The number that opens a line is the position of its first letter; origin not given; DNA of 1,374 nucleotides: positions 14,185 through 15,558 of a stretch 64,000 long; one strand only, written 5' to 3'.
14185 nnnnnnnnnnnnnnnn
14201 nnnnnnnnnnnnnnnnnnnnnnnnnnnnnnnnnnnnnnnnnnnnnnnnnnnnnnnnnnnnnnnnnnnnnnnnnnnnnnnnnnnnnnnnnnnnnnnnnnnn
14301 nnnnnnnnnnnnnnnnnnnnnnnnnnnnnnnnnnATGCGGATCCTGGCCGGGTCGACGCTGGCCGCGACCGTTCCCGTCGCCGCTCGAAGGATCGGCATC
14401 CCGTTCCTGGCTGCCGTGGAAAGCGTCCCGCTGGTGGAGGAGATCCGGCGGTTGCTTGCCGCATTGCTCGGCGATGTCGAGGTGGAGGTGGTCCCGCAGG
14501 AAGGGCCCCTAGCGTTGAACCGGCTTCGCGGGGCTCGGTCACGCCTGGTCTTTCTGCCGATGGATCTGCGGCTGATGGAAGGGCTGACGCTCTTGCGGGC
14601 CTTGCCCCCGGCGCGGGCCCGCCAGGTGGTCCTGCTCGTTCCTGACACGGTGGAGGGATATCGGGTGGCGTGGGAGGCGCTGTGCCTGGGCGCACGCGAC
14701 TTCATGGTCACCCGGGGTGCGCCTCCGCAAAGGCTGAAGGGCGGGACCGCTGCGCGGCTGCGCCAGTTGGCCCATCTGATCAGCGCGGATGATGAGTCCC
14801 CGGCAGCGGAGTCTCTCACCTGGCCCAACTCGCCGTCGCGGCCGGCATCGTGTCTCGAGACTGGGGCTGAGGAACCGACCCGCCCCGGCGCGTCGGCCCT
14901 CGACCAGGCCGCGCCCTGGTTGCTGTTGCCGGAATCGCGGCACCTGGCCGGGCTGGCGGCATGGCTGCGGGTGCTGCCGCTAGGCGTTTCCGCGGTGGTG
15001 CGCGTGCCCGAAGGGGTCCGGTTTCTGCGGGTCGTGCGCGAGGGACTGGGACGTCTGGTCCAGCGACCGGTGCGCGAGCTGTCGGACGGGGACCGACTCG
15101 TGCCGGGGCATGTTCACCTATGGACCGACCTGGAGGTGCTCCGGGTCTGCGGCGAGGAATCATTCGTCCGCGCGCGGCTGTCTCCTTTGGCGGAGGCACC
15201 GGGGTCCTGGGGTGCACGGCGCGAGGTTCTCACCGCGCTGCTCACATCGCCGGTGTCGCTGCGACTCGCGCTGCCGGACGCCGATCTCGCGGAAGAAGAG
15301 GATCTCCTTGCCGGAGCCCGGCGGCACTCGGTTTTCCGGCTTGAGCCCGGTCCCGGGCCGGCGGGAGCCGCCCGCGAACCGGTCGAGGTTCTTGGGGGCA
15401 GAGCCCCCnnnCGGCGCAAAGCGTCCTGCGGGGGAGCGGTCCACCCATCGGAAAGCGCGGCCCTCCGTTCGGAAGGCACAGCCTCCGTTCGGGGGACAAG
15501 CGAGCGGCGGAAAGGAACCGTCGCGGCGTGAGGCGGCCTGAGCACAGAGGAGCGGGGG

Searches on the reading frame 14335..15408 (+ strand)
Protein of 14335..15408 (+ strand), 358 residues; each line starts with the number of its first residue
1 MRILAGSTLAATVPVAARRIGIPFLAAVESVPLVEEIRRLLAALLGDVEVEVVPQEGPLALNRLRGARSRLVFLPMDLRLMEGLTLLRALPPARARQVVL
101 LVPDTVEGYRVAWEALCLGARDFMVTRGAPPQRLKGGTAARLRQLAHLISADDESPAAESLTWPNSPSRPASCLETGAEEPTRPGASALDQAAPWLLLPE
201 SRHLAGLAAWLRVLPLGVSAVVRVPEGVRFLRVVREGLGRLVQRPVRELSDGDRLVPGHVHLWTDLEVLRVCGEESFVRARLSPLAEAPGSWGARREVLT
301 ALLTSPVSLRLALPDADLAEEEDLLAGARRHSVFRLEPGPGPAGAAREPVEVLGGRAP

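Call 3: search_protein_families(library=pfam, proteins=[window:14335-15408:+], max_evalue=0.1)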
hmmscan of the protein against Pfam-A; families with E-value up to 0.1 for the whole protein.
window:14335-15408:+ (358 aa): 2 families
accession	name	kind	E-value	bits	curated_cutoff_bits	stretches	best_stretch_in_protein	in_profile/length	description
PF00072.30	Response_reg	-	0.013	16.1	30.2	1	36-124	9-97/111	Response regulator receiver domain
PF01339.22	CheB_methylest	-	0.068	13.3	24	0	220-271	30-79/174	CheB methylesterase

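Call 4: search_protein_families(library=ncbifam, proteins=[window:14335-15408:+], max_evalue=0.1)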
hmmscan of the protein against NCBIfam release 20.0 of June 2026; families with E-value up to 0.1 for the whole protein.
window:14335-15408:+ (358 aa): 6 families
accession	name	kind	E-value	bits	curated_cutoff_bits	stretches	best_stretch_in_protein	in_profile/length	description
NF001965.0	PRK00742.1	subfamily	3.8e-07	29.6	293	1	41-266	19-243/357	chemotaxis-specific protein-glutamate methyltransferase CheB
NF009206.0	PRK12555.1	subfamily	5.3e-07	28.9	342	1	27-266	5-229/340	chemotaxis-specific protein-glutamate methyltransferase CheB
NF007977.0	PRK10701.1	equivalog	0.00032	20.3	330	1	35-150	11-124/241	two-component system response regulator RstA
NF041946.1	LuxO_transreg_Vib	equivalog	0.003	16.4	800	1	47-126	20-97/463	quorum-sensing sigma-54 dependent transcriptional regulator LuxO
NF008469.0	PRK11361.1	equivalog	0.013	14.2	714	1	35-125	14-104/461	acetoacetate metabolism transcriptional regulator AtoC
NF007969.0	PRK10693.1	equivalog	0.023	13.7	329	1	37-125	19-107/337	two-component system response regulator RssB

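Call 46: find_homologous_proteins(query=A4, max_evalue=0.001)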
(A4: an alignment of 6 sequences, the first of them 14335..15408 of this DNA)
Query A4 (6 sequences) (358 aa, profile of the alignment): 24 proteins with E <= 0.001 among 8000 candidates.
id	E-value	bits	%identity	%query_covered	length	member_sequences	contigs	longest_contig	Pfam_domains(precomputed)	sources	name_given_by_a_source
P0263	6.7e-173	593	86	100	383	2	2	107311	-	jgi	jgi:chemotaxis response regulator CheB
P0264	8.8e-171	586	71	94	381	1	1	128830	-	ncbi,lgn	-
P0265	5.8e-166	570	89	100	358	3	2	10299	-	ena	-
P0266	1.8e-165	569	88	99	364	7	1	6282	-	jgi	jgi:chemotaxis response regulator CheB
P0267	2.9e-165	568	87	100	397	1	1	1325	-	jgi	jgi:chemotaxis response regulator CheB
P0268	4.5e-157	541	82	96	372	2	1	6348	-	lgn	-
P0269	4.3e-156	538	49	96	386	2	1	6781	-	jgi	-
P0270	9.5e-144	497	74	96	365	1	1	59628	-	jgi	jgi:hypothetical protein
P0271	3.8e-139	482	75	95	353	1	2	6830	-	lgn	-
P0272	1.5e-138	480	80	87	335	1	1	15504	-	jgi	jgi:chemotaxis response regulator CheB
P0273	1.1e-130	454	38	91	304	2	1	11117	-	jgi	-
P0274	4.3e-116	406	54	90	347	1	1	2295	-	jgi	jgi:chemotaxis response regulator CheB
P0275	3.7e-115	403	36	91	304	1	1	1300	-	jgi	jgi:chemotaxis response regulator CheB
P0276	6.6e-115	402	41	91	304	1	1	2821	-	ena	-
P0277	1.4e-110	388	53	89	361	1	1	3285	-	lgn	-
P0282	2.4e-100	354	51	87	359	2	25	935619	-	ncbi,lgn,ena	-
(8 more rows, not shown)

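Call 48: find_encoding_contigs(protein=P0282, flank=10000, max_places=1)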
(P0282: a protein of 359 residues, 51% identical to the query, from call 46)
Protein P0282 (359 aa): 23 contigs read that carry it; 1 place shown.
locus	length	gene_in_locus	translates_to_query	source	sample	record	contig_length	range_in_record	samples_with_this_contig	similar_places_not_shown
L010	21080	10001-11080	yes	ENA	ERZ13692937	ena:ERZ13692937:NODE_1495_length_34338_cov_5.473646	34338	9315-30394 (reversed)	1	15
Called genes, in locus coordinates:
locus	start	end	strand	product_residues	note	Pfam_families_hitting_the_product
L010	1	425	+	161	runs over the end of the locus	PF02623:FliW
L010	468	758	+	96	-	PF02599:CsrA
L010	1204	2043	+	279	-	PF00669:Flagellin_N, PF00700:Flagellin_C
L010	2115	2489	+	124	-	PF02561:FliS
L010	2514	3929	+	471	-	PF02465:FliD_N, PF07195:FliD_C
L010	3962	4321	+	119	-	PF03646:FlaG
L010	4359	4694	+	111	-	-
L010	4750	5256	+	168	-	-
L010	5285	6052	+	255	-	PF07238:PilZ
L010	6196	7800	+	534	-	PF00989:PAS (weak), PF08448:PAS_4, PF13426:PAS_9, PF00512:HisKA, PF02518:HATPase_c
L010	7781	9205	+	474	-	PF00072:Response_reg, PF00158:Sigma54_activat, PF01078:Mg_chelatase (faint), PF14532:Sigma54_activ_2, PF07728:AAA_5 (faint), PF25601:AAA_lid_14, PF02954:HTH_8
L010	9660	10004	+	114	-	PF08281:Sigma70_r4_2, PF04545:Sigma70_r4 (weak)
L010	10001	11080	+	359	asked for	-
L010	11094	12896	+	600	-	PF13174:TPR_6 (faint), PF13428:TPR_14 (faint), PF13424:TPR_12 (faint), PF14559:TPR_19 (faint), PF07719:TPR_2 (faint)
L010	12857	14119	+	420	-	PF00512:HisKA, PF02518:HATPase_c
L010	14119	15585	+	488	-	PF00072:Response_reg, PF00158:Sigma54_activat, PF14532:Sigma54_activ_2, PF07728:AAA_5 (weak), PF25601:AAA_lid_14, PF02954:HTH_8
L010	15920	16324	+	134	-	-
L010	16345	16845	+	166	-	PF06429:Flg_bbr_C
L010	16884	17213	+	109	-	PF02049:FliE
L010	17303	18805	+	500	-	PF01514:YscJ_FliF, PF08345:YscJ_FliF_C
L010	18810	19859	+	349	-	PF03448:MgtE_N (faint), PF14842:FliG_N, PF14841:FliG_M, PF14842:FliG_N (weak), PF01706:FliG_C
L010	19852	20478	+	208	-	PF02108:FliH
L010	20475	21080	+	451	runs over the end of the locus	PF02874:ATP-synt_ab_N, PF00006:ATP-synt_ab, PF18269:T3SS_ATPase_C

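Call 50: search_solved_structures(query=A5, max_evalue=1, show_alignments=2)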
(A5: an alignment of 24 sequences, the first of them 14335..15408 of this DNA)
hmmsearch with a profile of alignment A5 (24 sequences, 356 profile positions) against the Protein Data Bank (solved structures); distinct sequences matched with E-value up to 1: 97 (the best 60 are shown).
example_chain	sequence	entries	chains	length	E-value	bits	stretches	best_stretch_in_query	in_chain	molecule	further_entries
1a2o_A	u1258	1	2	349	6.8e-11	45.3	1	41-279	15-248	CHEB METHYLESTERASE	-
6ymz_A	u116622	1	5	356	2.5e-10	43.4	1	41-279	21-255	Protein-glutamate methylesterase/protein-glutamine glutaminase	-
4ja2_A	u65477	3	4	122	6.1e-06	29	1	40-105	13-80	Response regulator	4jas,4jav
6rh1_C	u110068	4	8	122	6.1e-05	25.7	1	42-105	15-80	Response regulator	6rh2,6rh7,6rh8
6azr_B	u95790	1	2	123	7.4e-05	25.4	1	41-105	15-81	Chemotaxis regulator-transmits chemoreceptor signals to flagelllar motor components CheY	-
3dge_C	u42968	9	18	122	7.5e-05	25.4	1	42-105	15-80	Response regulator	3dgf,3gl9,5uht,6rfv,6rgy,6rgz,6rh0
1chd_A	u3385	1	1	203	0.00025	23.7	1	202-279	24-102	CHEB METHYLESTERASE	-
6vbf_A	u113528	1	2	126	0.00042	22.9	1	27-109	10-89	Two-component regulatory system response regulator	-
9xzo_A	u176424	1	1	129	0.00059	22.4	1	27-106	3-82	De novo protein M1X0B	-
3nhz_A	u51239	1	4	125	0.00062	22.4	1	25-127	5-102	Two component system transcriptional regulator mtrA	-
5hm6_A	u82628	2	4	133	0.00064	22.3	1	30-109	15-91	BfmR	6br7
5e3j_A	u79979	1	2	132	0.0008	22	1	34-109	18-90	Response regulator RstA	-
9lbr_A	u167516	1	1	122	0.0015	21.1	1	42-105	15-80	Response regulator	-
2gwr_A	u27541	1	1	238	0.0017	21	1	26-127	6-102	DNA-binding response regulator mtrA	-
6swb_A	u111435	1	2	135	0.0018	20.8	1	23-129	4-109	Two-component response regulator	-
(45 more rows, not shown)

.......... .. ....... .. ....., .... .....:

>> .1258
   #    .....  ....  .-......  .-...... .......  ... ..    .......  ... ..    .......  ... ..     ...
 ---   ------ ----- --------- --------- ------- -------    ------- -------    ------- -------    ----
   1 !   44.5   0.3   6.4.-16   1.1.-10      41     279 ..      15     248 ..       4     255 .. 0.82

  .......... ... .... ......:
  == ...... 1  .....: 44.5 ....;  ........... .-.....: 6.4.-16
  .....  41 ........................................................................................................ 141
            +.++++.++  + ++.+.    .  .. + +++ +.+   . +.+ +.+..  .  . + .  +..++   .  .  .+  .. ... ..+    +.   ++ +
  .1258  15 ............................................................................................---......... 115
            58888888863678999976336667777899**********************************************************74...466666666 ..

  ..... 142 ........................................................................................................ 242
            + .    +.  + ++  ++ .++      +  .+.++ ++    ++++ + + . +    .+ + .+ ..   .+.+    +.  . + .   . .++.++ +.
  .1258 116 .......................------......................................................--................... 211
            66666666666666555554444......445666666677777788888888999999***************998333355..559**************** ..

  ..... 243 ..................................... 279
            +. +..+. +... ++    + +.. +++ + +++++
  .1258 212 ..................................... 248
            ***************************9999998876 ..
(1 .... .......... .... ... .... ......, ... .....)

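Call 58: predict_structure(alignment_id=A6)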
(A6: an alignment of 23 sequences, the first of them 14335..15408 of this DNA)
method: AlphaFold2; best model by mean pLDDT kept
length: 358 residues; sequences in the alignment: 23
mean_pLDDT: 78.7   pTM: 0.78
mean pLDDT of the five models: 78.7, 78.5, 77.8, 77.4, 76.8
residues with pLDDT >= 90: 200; 70-90: 68; 50-70: 16; < 50: 74
segments of 3 or more residues with pLDDT < 50: 1-20, 153-189, 342-358
pLDDT, mean of each block of 10 residues (from residue 1): 33 38 87 96 91 94 90 95 96 93 97 95 92 92 89 39 34 35 38 88 88 90 96 96 95 95 97 86 94 92 93 73 82 77 33 30
secondary structure, 60 per line:
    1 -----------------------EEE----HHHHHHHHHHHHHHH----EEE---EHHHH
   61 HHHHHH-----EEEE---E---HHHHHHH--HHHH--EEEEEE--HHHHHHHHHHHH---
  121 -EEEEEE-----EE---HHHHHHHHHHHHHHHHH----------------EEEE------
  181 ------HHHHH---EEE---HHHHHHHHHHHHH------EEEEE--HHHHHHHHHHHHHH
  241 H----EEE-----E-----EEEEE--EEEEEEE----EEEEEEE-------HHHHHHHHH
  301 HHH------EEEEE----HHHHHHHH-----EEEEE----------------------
elements in order: E24-26 H31-45 E50-52 H57-66 E72-75 H83-89 H92-95 E98-103 H106-117 E122-127 H138-154 E171-174 H187-191 E195-197 H201-213 E220-224 H227-241 E246-248 E260-264 E267-273 E278-284 H292-303 E310-314 H319-326 E332-336

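Call 61: fold_search(model_id=the predicted structure, library=pdb)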
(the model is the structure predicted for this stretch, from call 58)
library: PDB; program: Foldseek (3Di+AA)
matches with E <= 10: 1427; with E <= 0.001: 105
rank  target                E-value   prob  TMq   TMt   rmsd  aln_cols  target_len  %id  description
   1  1a2o_A                3.1e-14  1.00  0.56  0.57   7.5       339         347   18  STRUCTURAL BASIS FOR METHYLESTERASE CHEB REGULATION BY A PHOSPHORYLATION-ACTIVATED DOMAIN (released 1998-04-29)
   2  6ymz_B                4.8e-14  1.00  0.59  0.61   6.0       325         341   17  Structure of the CheB methylsterase from P. atrosepticum SCRI1043 (released 2021-02-17)
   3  6ymz_A                5.3e-14  1.00  0.58  0.60   6.1       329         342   18  Structure of the CheB methylsterase from P. atrosepticum SCRI1043 (released 2021-02-17)
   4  6ymz_D                6.0e-14  1.00  0.56  0.60   6.4       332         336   17  Structure of the CheB methylsterase from P. atrosepticum SCRI1043 (released 2021-02-17)
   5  6ymz_C                1.2e-13  1.00  0.57  0.59   6.8       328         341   17  Structure of the CheB methylsterase from P. atrosepticum SCRI1043 (released 2021-02-17)
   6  6ymz_E                7.2e-13  1.00  0.55  0.60   6.5       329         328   18  Structure of the CheB methylsterase from P. atrosepticum SCRI1043 (released 2021-02-17)
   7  7esg                  1.6e-08  1.00  0.55  0.36   7.7       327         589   18  Crystal structure of Haloarcula marismortui CheB with Glutathione S-transferase expression tag (released 2022-07-20)
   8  5ep0                  2.8e-06  1.00  0.29  0.28  12.5       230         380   16  Quorum-Sensing Signal Integrator LuxO - Receiver+Catalytic Domains (released 2016-04-20)
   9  1chd                  1.5e-05  1.00  0.29  0.50   3.3       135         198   17  CHEB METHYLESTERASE DOMAIN (released 1996-01-29)
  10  1w25_A                1.7e-05  1.00  0.27  0.22  14.1       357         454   13  Response regulator PleD in complex with c-diGMP (released 2004-11-18)
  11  3gt7                  2.4e-05  1.00  0.30  0.72   4.5       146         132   21  CRYSTAL STRUCTURE OF SIGNAL RECEIVER DOMAIN OF SIGNAL TRANSDUCTION HISTIDINE KINASE FROM Syntrophus aciditrophicus (released 2009-04-14)
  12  2v0n_A                3.0e-05  1.00  0.29  0.24  12.8       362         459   15  ACTIVATED RESPONSE REGULATOR PLED IN COMPLEX WITH C-DIGMP AND GTP- ALPHA-S (released 2007-08-21)
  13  1udr_B                5.1e-05  1.00  0.29  0.74   2.7       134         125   22  CHEY MUTANT WITH LYS 91 REPLACED BY ASP, LYS 92 REPLACED BY ALA, ILE 96 REPLACED BY LYS AND ALA 98 REPLACED BY LEU (ST (released 1997-11-19)
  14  3rvj_A                5.4e-05  1.00  0.29  0.71   2.9       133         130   22  Structure of the CheY-BeF3 Complex with substitutions at 59 and 89: N59D and E89Q (released 2012-05-09)
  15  9g85_B                5.4e-05  1.00  0.31  0.26  13.5       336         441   17  Structure of Response regulator PleD in complex with c-diGMP and ppGpp (released 2025-08-06)
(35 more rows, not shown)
